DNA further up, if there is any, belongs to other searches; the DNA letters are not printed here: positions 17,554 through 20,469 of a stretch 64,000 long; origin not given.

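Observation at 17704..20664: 871-aa AAA+ protein with a ~590-aa unknown N-domain plus a 95-aa partner ORF beside a known defence gene: candidate undescribed system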

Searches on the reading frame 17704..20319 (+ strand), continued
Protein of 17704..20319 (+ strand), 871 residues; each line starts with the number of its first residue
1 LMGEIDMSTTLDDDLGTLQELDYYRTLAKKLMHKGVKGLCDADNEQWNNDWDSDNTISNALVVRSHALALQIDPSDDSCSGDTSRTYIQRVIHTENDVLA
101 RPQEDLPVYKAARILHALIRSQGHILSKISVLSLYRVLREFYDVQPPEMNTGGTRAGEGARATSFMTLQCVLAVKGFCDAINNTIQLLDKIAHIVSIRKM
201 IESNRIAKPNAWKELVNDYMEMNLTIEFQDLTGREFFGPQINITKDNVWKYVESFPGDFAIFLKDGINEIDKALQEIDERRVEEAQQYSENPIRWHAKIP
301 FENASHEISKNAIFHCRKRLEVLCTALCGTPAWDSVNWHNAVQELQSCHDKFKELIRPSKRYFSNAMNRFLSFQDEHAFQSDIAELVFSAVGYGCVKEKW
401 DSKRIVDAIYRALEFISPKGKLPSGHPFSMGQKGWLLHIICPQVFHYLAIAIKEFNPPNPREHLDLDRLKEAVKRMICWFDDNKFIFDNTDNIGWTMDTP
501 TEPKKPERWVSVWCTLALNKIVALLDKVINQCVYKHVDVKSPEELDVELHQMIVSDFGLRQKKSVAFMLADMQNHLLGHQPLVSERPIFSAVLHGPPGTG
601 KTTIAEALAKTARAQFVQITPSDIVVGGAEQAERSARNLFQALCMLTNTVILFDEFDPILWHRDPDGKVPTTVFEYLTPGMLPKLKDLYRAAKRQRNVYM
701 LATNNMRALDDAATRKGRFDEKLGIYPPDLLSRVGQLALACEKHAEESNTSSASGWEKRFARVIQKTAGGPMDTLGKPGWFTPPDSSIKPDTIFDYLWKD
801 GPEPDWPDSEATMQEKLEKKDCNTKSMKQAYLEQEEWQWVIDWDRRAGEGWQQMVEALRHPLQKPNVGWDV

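Call 27: find_homologous_proteins(query=A2, max_evalue=1e-30)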
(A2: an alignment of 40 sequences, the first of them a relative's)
Query A2 (40 sequences) (865 aa, profile of the alignment): 1 proteins with E <= 1e-30 among 8000 candidates.
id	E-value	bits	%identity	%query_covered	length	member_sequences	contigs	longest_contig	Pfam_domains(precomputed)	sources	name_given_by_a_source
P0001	3.0e-269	914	100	100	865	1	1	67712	PF00004.36,PF13401.13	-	-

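Call 50: predict_structure(alignment_id=A5)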
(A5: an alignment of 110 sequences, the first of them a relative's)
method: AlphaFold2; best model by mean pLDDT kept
length: 865 residues; sequences in the alignment: 110
mean_pLDDT: 91.1   pTM: 0.93
mean pLDDT of the five models: 91.1, 89.9, 89.6, 89.3, 89.3
residues with pLDDT >= 90: 646; 70-90: 184; 50-70: 29; < 50: 6
segments of 3 or more residues with pLDDT < 50: 862-865
pLDDT, mean of each block of 10 residues (from residue 1): 85 98 96 91 79 91 84 76 83 75 95 93 97 94 93 93 98 96 91 90 93 94 89 88 94 96 97 92 77 84 98 97 84 95 98 97 87 83 98 94 95 95 87 96 94 74 97 98 96 94 96 97 96 97 94 86 97 92 96 96 98 95 95 98 98 91 88 96 97 96 94 96 95 91 75 95 94 90 93 95 80 74 89 91 85 72 42
secondary structure, 60 per line:
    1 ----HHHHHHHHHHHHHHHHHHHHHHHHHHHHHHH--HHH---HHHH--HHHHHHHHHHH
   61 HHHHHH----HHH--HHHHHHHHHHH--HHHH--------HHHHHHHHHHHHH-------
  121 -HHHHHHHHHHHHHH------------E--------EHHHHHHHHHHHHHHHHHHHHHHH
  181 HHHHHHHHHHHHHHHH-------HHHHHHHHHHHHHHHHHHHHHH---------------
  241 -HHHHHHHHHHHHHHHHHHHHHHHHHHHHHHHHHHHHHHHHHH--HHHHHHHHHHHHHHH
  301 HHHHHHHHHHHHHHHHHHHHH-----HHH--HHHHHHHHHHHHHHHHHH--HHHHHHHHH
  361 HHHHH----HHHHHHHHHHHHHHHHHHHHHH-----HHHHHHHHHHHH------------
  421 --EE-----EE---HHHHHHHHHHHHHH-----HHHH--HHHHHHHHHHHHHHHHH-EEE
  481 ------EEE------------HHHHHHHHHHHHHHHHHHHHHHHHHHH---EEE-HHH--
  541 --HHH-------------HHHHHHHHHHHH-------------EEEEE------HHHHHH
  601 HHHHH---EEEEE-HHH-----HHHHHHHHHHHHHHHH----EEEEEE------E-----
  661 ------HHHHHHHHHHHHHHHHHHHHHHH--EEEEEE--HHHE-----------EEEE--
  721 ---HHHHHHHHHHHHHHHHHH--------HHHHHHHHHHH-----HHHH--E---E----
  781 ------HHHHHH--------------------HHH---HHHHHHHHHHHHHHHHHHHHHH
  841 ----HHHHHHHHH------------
elements in order (helices of 4 or more, strands of 3 or more residues): H5-35 H44-47 H50-66 H76-86 H89-92 H101-113 H122-135 H158-196 H204-225 H242-283 H286-321 H332-349 H352-365 H370-391 H397-408 H435-448 H454-457 H460-476 E478-480 E487-489 H502-528 E532-534 H559-570 E584-588 H595-605 E609-613 H623-638 E643-648 H667-689 E692-697 E715-718 H724-741 H750-760 H766-769 H787-792 H819-840 H845-853

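Call 53: fold_search(model_id=the predicted structure, library=pdb)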
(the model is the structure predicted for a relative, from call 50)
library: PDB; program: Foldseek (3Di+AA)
matches with E <= 10: 1524; with E <= 0.001: 1061
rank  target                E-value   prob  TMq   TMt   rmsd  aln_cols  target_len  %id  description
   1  7t0v_A                7.5e-09  1.00  0.24  0.34  22.3       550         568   15  CryoEM structure of the crosslinked Rix7 AAA-ATPase (released 2022-03-02)
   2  7swl_A                8.1e-09  1.00  0.23  0.34  22.6       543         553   14  CryoEM structure of the N-terminal-deleted Rix7 AAA-ATPase (released 2022-03-02)
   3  8xku_C                1.2e-08  1.00  0.21  0.20  47.5       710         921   15  Cryo-EM structure of the Ycf2-FtsHi motor complex from Arabidopsis in ATP-bound state (released 2024-09-11)
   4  9y6s_8J               1.4e-08  1.00  0.22  0.24  32.3       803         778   13  96-nm repeat of the Leishmania tarentolae doublet microtubule (released 2025-12-17)
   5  9bji_A                2.0e-08  1.00  0.21  0.31   5.1       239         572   26  Cryo-EM structure of apo NVL (released 2026-01-21)
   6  9cgc_H                2.0e-08  1.00  0.18  0.37  10.1       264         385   22  Yeast 26S proteasome non-substrate-engaged (S1 state) (released 2025-07-09)
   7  8th8_L                2.1e-08  1.00  0.22  0.22  33.1       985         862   11  Linker domain of Nexin-dynein regulatory complex from Tetrahymena thermophila (released 2023-09-20)
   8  9bv3_A                3.5e-08  1.00  0.20  0.41   8.9       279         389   21  M1B Midnolin-Proteasome (released 2025-06-11)
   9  8uvo_A                4.0e-08  1.00  0.19  0.29   9.5       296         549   23  Human p97/VCP R155H mutant structure with a triazole inhibitor (NSC804515) (released 2024-08-21)
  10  5c1a_K                4.5e-08  1.00  0.20  0.23  10.6       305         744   23  p97-N750D/R753D/M757D/Q760D in complex with ATP-gamma-S (released 2016-01-13)
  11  5c18_C                5.6e-08  1.00  0.19  0.22   8.0       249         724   25  p97-delta709-728 in complex with ATP-gamma-S (released 2016-01-13)
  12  9e5c_1p               5.8e-08  1.00  0.20  0.29  30.9       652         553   12  Cryo-EM structure of 96 nm repeat of microtubule doublet from T. brucei flagellum (released 2025-03-12)
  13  9bji_E                6.3e-08  1.00  0.21  0.31   5.0       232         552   27  Cryo-EM structure of apo NVL (released 2026-01-21)
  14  9m3y_A                6.9e-08  1.00  0.20  0.22  22.1       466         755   16  Arabidopsis thaliana CDC48A bound to ADP (released 2025-10-29)
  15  9pf1_C                7.2e-08  1.00  0.16  0.34   8.7       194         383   24  Nub1/Fat10-processing human 26S proteasome with Rpt4 at top of spiral staircase (AAA+ motor locally refined) (released 2025-11-19)
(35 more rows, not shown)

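Call 60: find_encoding_contigs(protein=P0001, flank=10000, max_places=3)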
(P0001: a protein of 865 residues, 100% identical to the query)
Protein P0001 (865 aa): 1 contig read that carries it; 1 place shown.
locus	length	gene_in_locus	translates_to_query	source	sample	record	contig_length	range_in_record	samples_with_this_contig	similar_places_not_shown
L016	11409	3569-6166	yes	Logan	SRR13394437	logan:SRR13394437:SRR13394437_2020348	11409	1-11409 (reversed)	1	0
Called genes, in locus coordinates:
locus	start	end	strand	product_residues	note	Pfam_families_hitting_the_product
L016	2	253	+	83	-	?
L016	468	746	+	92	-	-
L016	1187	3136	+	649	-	PF00801:PKD (weak), PF17963:Big_9 (weak), PF24981:Beta-prop_ATRN-LZTR1, PF24681:Kelch_KLHDC2_KLHL20_DRC7, PF13964:Beta-prop_Calicin, PF24996:NANM, PF25210:Kelch_FKB95, PF01344:Kelch_1, +4 more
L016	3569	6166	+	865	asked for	PF13401:AAA_22 (faint), PF00004:AAA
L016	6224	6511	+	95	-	-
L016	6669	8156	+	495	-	PF00383:dCMP_cyt_deam_1, PF14437:MafB19-deam, PF14439:Bd3614-deam (weak)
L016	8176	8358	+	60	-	-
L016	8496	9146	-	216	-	-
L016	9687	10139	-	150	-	-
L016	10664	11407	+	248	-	?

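Call 100: search_protein_families(library=phrogs, proteins=[window:17722-20319:+], max_evalue=0.001)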
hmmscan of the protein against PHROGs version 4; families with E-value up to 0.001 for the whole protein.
window:17722-20319:+ (865 aa): 10 families
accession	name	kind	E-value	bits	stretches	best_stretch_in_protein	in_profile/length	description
phrog_9172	-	unknown function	1.8e-13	51.2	1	585-723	110-246/509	-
phrog_3757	-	unknown function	6.4e-12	46.5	1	584-728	128-262/367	-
phrog_10401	-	other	4.5e-11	43.2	1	584-719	462-584/667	ATPase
phrog_30773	-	unknown function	6.7e-09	35.6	1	586-731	200-343/666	-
phrog_7485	-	unknown function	1.7e-08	34.8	1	584-719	229-359/430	-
phrog_168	-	DNA, RNA and nucleotide metabolism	1.4e-07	32.5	1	574-651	34-110/314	clamp loader of DNA polymerase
phrog_11838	-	DNA, RNA and nucleotide metabolism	2.7e-07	31.1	1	585-661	43-118/420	clamp loader of DNA polymerase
phrog_5846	-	DNA, RNA and nucleotide metabolism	3e-05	24.5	1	586-651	42-104/380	clamp loader of DNA polymerase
phrog_2107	-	other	0.00011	23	1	586-616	7-39/201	thymidylate kinase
phrog_296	-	integration and excision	0.00039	20.2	1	585-618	321-354/626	DNA transposition protein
